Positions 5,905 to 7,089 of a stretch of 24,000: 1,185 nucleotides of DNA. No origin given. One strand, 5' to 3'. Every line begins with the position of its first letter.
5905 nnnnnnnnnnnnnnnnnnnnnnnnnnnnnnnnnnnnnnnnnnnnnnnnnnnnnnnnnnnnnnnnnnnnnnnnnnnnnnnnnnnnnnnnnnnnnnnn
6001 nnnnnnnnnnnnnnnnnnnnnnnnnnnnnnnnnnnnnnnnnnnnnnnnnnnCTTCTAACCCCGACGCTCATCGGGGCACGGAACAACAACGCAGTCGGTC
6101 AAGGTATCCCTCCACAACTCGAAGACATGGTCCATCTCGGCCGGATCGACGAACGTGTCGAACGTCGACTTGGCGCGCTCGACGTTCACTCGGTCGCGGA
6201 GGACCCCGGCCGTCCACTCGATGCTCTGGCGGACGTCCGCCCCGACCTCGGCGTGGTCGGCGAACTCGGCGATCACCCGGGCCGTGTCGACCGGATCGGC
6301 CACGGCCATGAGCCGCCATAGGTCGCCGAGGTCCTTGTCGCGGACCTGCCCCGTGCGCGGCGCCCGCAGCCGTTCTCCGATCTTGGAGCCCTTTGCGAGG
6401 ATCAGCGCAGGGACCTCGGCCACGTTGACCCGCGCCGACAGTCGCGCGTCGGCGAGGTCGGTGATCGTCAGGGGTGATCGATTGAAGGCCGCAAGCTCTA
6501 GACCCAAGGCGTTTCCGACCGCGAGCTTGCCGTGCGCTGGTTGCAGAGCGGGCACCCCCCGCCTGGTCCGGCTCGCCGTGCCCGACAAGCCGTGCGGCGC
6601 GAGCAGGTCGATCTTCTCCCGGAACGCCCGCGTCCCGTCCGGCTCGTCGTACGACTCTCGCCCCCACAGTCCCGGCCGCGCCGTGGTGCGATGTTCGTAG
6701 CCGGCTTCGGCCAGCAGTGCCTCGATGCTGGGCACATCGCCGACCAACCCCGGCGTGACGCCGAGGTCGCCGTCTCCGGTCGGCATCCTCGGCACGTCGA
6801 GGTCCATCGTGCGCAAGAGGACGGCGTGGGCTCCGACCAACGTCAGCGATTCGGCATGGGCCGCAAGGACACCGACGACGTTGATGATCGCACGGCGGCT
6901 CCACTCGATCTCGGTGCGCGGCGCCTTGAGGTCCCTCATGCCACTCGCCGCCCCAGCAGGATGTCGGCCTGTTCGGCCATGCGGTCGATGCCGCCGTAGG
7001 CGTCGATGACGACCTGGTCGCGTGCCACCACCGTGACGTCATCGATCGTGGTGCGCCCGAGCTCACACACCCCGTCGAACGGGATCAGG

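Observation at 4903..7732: Three-gene operon HTH/AbiEi-like, AbiEii-like nucleotidyltransferase and AbiH-like protein: candidate undescribed composite anti-phage system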

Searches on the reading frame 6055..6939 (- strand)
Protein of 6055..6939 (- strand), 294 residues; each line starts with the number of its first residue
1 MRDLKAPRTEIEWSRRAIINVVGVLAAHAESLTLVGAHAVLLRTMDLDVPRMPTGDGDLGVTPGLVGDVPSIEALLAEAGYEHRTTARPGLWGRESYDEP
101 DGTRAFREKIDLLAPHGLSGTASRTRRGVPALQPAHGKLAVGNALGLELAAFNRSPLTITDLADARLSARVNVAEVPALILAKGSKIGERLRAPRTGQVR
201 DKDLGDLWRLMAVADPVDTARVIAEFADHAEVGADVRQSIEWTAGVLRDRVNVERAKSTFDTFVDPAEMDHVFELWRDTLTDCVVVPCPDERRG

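Call 3: search_protein_families(library=pfam, proteins=[window:6055-6939:-], max_evalue=1)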
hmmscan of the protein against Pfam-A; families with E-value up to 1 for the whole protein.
window:6055-6939:- (294 aa): 0 families

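Call 4: search_protein_families(library=padloc, proteins=[window:6055-6939:-], max_evalue=1)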
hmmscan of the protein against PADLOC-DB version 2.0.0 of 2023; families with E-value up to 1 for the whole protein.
window:6055-6939:- (294 aa): 0 families

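Call 5: search_protein_families(library=ncbifam, proteins=[window:6055-6939:-], max_evalue=1)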
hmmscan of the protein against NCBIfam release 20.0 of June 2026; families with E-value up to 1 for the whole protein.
window:6055-6939:- (294 aa): 1 family
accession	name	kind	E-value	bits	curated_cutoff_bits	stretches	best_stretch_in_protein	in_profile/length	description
NF007618.0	PRK10266.1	equivalog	0.087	12.3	403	1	165-219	222-279/306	curved DNA-binding protein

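Call 7: find_homologous_proteins(query=window:6055-6939:-)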
Query window:6055-6939:- (294 aa): 345 proteins with E <= 0.001 among 8000 candidates; the best 120 are listed.
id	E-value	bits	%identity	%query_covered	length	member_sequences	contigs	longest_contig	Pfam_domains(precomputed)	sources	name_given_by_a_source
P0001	4.6e-172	589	96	96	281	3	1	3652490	-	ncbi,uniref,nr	ncbi:hypothetical protein [Pseudactinotalea sp. HY158]|uniref:hypothetical protein n=1 Tax=Pseudacti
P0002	9.4e-155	532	86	95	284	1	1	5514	-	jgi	-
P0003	2.1e-153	528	85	96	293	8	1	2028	-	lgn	-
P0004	3.9e-153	527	85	96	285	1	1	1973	-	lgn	-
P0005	1.4e-152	525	85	95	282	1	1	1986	-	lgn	-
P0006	1.6e-152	525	85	95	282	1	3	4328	-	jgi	jgi:hypothetical protein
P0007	1.7e-152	525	85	96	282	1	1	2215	-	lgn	-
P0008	6.7e-152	523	85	95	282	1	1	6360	-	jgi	-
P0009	8.1e-152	522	85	95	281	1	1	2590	-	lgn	-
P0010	2.2e-151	521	83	96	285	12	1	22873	-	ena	-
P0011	3.6e-151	520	84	96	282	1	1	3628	-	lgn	-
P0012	4.2e-151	520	84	95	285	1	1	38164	-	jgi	-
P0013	4.6e-151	520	85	95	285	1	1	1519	-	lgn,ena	-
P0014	5.0e-151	520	85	95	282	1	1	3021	-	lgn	-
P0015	6.4e-151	519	84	96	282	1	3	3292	-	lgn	-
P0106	6.7e-146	503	82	94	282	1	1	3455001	-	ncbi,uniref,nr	ncbi:hypothetical protein [Nocardioides cavernaquae]|uniref:Nucleotidyl transferase AbiEii/AbiGii to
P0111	1.1e-145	502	82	95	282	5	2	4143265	-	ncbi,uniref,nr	ncbi:hypothetical protein [Georgenia muralis]|uniref:Nucleotidyltransferase AbiEii toxin of type IV 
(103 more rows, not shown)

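Call 11: find_encoding_contigs(protein=P0111, flank=6000, max_places=3)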
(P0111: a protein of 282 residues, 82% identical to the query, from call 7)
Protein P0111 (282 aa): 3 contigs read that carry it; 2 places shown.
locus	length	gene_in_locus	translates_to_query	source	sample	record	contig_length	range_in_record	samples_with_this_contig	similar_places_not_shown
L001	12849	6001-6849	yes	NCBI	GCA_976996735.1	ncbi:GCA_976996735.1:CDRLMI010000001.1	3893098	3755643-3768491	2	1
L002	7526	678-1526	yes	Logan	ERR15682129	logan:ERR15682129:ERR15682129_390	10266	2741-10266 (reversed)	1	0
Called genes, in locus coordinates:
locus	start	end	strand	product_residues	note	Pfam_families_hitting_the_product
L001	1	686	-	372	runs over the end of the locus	PF00724:Oxidored_FMN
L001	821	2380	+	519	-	PF07992:Pyr_redox_2 (faint), PF00890:FAD_binding_2, PF01266:DAO, PF01494:FAD_binding_3 (weak), PF03486:HI0933_like (faint), PF12831:FAD_oxidored (weak), PF13450:NAD_binding_8 (weak), PF00355:Rieske, +1 more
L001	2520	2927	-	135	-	-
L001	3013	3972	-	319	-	PF00892:EamA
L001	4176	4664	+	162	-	PF01047:MarR, PF12802:MarR_2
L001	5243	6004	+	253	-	PF01381:HTH_3, PF13560:HTH_31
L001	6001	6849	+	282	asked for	-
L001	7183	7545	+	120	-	-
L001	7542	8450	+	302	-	-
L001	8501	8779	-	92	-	-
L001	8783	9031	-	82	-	PF12728:HTH_17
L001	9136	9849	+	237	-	PF01381:HTH_3, PF13560:HTH_31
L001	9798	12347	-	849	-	PF08751:TrwC, PF13245:AAA_19, PF13604:AAA_30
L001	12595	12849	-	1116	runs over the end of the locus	PF13643:DUF4145, PF04313:HSDR_N (weak), PF04851:ResIII, PF00270:DEAD, PF18766:SWI2_SNF2, PF00271:Helicase_C, PF08463:EcoEI_R_C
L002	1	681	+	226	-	?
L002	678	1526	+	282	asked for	-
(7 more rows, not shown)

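Call 12: find_encoding_contigs(protein=P0106, flank=6000, max_places=3)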
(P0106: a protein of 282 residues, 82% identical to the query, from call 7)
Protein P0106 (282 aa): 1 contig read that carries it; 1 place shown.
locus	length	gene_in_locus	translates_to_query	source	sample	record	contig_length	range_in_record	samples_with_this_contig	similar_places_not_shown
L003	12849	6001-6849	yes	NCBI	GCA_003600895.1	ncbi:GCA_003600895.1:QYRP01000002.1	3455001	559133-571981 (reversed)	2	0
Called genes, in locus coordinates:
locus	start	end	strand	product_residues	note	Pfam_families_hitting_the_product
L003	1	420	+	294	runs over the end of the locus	PF02585:PIG-L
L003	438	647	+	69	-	-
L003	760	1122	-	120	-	PF00085:Thioredoxin, PF13098:Thioredoxin_2, PF13905:Thioredoxin_8 (faint)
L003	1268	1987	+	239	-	PF00072:Response_reg, PF00486:Trans_reg_C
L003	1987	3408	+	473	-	PF13581:HATPase_c_2 (faint), PF00512:HisKA, PF02518:HATPase_c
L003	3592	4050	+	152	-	-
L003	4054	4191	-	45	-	-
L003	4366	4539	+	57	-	PF03190:Thioredox_DsbH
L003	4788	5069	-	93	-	-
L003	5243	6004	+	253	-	PF01381:HTH_3, PF13560:HTH_31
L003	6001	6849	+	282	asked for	-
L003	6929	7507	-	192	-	PF14213:DUF4325 (weak)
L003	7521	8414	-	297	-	-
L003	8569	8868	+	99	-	-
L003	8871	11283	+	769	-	PF00899:ThiF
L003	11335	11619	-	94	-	-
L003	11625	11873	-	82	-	PF12728:HTH_17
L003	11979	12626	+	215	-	PF01381:HTH_3, PF13560:HTH_31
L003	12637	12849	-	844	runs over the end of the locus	PF08751:TrwC, PF13086:AAA_11 (faint), PF13245:AAA_19, PF13401:AAA_22 (weak), PF13604:AAA_30, PF01443:Viral_helicase1 (faint)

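Call 17: search_protein_representatives(protein=window:6055-6939:-)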
Query: 294 residues. Proteins with E-value up to 0.001 (for the whole library): 680; up to 1e-10: 268; up to 1e-30: 23. The best 150 are listed.
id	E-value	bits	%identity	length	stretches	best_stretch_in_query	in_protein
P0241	5.8e-98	343.9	61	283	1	6-278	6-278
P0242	1.3e-85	303.4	74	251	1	5-198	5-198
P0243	1.1e-67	244.6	84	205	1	1-140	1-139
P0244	1.4e-65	237.6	45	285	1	6-286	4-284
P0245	3.0e-62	226.7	56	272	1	6-221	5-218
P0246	4.3e-62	226.2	44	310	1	4-279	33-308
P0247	8.4e-62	225.2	74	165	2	84-209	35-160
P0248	1.7e-60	221.0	85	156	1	1-120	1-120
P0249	1.9e-58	214.2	60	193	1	7-186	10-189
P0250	2.8e-58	213.7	82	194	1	1-122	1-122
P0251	3.3e-56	206.9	47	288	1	6-265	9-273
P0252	5.3e-54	199.6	43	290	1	5-279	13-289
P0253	1.6e-53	198.1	45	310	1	6-277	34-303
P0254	2.1e-53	197.7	74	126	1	157-280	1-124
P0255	4.2e-52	193.4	88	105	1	1-105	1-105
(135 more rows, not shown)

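Call 20: search_protein_families(library=pfam, alignment_id=A1, max_evalue=0.01)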
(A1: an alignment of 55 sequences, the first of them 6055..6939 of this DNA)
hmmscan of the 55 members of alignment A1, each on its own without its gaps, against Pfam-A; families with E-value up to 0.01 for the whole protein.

A. member 1, window:6055-6939:- (294 aa): 0 families

B. families by the number of members that match (of 55 scanned): 1 family
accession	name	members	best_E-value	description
PF12281.14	NTP_transf_8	8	5e-08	Nucleotidyltransferase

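Call 21: search_solved_structures(query=A1, max_evalue=1, show_alignments=2)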
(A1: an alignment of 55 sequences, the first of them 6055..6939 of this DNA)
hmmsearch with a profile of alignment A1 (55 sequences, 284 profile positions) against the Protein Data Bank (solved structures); distinct sequences matched with E-value up to 1: 0.

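Call 23: find_related_loci(query=window:6055-6939:-, collection=genome_contigs, flank=8000)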
Query window:6055-6939:- (294 aa) in genome_contigs; peptide patterns used: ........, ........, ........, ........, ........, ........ (x = any residue, [..] = any of these).
302 stretches matched a pattern; 37 encode a relative of the query (tblastn E <= 1e-3); 37 distinct loci.
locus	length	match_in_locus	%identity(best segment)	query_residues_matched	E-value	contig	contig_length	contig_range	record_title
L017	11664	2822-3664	85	1-281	2e-157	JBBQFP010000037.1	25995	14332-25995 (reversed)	MAG: Actinomycetes bacterium isolate Co_metawrap_1023 Cmw_1023_k141_25522725_length_25995_cov_11.7412, whole genome shot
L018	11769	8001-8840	84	1-280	2e-153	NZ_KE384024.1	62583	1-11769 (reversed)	Propionicicella superfundia DSM 22317 G555DRAFT_scaffold00012.12, whole genome shotgun sequence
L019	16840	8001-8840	80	1-280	6e-151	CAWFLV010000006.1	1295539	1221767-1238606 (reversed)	MAG: uncultured Actinomycetota bacterium isolate MFD01721.bin.1.213 genome assembly, contig: contig_412, whole genome sh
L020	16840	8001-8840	83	1-280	4e-151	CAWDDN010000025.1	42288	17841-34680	MAG: uncultured Actinomycetota bacterium isolate MFD05684.bin.3.200 genome assembly, contig: contig_38038, whole genome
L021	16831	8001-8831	83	1-277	9e-151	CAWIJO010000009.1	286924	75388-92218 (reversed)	MAG: uncultured Actinomycetes bacterium isolate MFD04944.bin.1.104 genome assembly, contig: contig_35759, whole genome s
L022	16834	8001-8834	83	5-282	8e-150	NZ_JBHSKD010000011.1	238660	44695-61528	Nocardioides taihuensis strain CGMCC 4.7318 platanus_K_17_124_11, whole genome shotgun sequence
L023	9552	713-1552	83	1-280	5e-150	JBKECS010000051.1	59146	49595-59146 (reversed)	MAG: Nostocoides sp. isolate VLC_040 k121_1693823, whole genome shotgun sequence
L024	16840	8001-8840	82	1-280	9e-149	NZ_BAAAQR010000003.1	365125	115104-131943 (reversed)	Nocardioides koreensis strain JCM 16022 sequence03, whole genome shotgun sequence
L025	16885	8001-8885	79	1-290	3e-148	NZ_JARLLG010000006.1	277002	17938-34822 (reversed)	Isoptericola croceus strain q2 NODE_6_length_277002_cov_150.014756, whole genome shotgun sequence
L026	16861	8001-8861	79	3-287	2e-147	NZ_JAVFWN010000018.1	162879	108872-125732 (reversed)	Nocardioides sp. LHD-245 LHD.245_ctg18, whole genome shotgun sequence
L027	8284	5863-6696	82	3-280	1e-147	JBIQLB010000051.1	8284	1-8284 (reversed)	MAG: Nocardioides sp. isolate mag.32g NODE_4468_length_8284, whole genome shotgun sequence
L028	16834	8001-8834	82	3-280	2e-147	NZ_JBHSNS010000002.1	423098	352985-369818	Nocardioides vastitatis strain CGMCC 4.7608 spades_K_17_127_2, whole genome shotgun sequence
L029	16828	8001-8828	81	5-280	6e-146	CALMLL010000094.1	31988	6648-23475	MAG TPA_asm: uncultured Marmoricola sp. isolate SRR5166508_bin.47_CONCOCT_v1.1_MAG genome assembly, contig: ERZ795067.55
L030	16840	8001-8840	80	1-280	2e-145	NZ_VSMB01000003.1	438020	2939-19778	Ruania rhizosphaerae strain LNNU 22110 NODE_3_length_438020_cov_391.602_ID_307, whole genome shotgun sequence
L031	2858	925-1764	84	1-280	3e-151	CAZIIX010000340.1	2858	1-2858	MAG TPA_asm: uncultured Actinomycetes bacterium isolate SRP187154_co1_287 genome assembly, contig: NODE_55489_length_285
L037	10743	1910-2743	78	3-280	1e-140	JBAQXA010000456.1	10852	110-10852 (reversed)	MAG: Nocardioides sp. isolate MFD10595_ilm_asm_bin2 k127_106894, whole genome shotgun sequence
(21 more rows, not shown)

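Call 26: search_protein_families(library=pfam, proteins=[L017:3853-5889:+, L017:6608-7327:-, L017:7427-8188:+, L017:8250-9686:+, L028:8931-10967:+, L001:7542-8450:+, L022:8862-9386:+, L022:9356-10243:+, L018:8884-10611:+, L001:7183-7545:+], max_evalue=0.01)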
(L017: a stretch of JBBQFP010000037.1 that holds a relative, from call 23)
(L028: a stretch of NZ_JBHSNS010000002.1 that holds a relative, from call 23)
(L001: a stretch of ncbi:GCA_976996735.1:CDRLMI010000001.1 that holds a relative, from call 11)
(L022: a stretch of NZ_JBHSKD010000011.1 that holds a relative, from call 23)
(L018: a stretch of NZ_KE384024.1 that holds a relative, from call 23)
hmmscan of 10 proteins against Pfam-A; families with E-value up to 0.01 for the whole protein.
L017:3853-5889:+ (678 aa): 3 families
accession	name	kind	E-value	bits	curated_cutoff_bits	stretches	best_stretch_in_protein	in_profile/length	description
PF03190.21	Thioredox_DsbH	-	1.4e-74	250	27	1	14-174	2-162/163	Protein of unknown function, DUF255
PF13899.12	Thioredoxin_7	-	4.7e-09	36.7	27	1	34-97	2-65/83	Thioredoxin-like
PF07221.17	GlcNAc_2-epim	-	1.1e-05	25.3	23.4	0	228-324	33-125/347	N-acylglucosamine 2-epimerase (GlcNAc 2-epimerase)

L017:6608-7327:- (239 aa): 1 family
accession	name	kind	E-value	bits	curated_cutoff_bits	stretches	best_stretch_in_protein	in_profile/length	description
PF03006.26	HlyIII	-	1.8e-48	165.6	26.2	1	30-228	4-224/224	Haemolysin-III related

L017:7427-8188:+ (253 aa): 1 family
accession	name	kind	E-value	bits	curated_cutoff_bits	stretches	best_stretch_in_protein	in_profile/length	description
PF01255.24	Prenyltransf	-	4.5e-72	242.6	27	1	31-252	1-219/219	Putative undecaprenyl diphosphate synthase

L017:8250-9686:+ (478 aa): 3 families
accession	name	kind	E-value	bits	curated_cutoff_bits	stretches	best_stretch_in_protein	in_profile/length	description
PF02562.22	PhoH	-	1.5e-47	162.2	27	1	269-467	3-198/205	PhoH-like protein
PF13638.12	PIN_4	-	2.2e-21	77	21.9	1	52-192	1-132/132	PIN domain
PF13604.12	AAA_30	-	6e-05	23.3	27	1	272-434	3-134/191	AAA domain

L028:8931-10967:+ (678 aa): 0 families

L001:7542-8450:+ (302 aa): 2 families
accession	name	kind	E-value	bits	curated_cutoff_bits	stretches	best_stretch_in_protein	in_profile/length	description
PF14354.12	Lar_restr_allev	-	0.0036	17.9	28.6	1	217-275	5-38/58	Restriction alleviation protein Lar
PF05168.19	HEPN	-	0.005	17.4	22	0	6-50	1-45/117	HEPN domain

L022:8862-9386:+ (174 aa): 2 families
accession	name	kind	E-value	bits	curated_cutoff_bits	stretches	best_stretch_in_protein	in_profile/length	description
PF08937.16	ThsB_TIR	-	3.4e-25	88.8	21.2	1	21-114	1-98/100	Thoeris protein ThsB, TIR-like domain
PF13676.11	TIR_2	-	0.0008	20.3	28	1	52-117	31-103/122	TIR domain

L022:9356-10243:+ (295 aa): 3 families
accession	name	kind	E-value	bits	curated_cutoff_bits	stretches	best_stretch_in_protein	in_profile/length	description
PF01230.28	HIT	-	7.2e-24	84.7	21.5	1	28-119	6-97/98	HIT domain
PF11969.13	DcpS_C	-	3e-11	44.2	24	1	14-116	1-101/114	Scavenger mRNA decapping enzyme C-term binding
PF04677.20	CwfJ_C_1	-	0.007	16.7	21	0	8-116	7-108/122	Protein similar to CwfJ C-terminus 1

L018:8884-10611:+ (575 aa): 4 families
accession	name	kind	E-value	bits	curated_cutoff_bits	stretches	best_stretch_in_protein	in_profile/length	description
PF00069.31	Pkinase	-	2.8e-33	115.9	31.7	1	16-211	1-198/263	Protein kinase domain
PF07714.23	PK_Tyr_Ser-Thr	-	2.4e-20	73.4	23.1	1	18-206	3-200/258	Protein tyrosine and serine/threonine kinase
PF01636.29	APH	-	6.5e-09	36.3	23.2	1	21-122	4-105/239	Phosphotransferase enzyme family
PF13095.12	FTA2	-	0.0005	20.2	30.2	0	106-154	169-213/214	Kinetochore Sim4 complex subunit FTA2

L001:7183-7545:+ (120 aa): 1 family
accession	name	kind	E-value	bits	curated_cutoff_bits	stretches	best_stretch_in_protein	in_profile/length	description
PF02668.22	TauD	-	3.7e-05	24.2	27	1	56-110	213-266/267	Taurine catabolism dioxygenase TauD, TfdA family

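Call 27: predict_structure(alignment_id=A1)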
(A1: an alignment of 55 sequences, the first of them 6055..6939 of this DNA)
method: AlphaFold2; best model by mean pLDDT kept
length: 294 residues; sequences in the alignment: 55
mean_pLDDT: 95.5   pTM: 0.92
mean pLDDT of the five models: 95.5, 95.2, 95.2, 95.1, 94.8
residues with pLDDT >= 90: 273; 70-90: 11; 50-70: 10; < 50: 0
segments of 3 or more residues with pLDDT < 50: none
pLDDT, mean of each block of 10 residues (from residue 1): 89 98 98 98 97 96 98 98 98 98 98 98 95 98 98 98 98 99 97 91 98 97 96 97 96 96 95 96 72 61
secondary structure, 60 per line:
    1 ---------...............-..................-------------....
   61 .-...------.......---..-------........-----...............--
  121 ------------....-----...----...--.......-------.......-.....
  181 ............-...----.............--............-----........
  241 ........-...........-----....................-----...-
elements in order: H10-24 H26-31 E32-35 H36-43 E57-61 H72-78 E91-98 E104-115 H133-136 E142-144 E154-160 E168-174 H176-192 H201-213 H216-227 H233-248 H250-260 H266-285
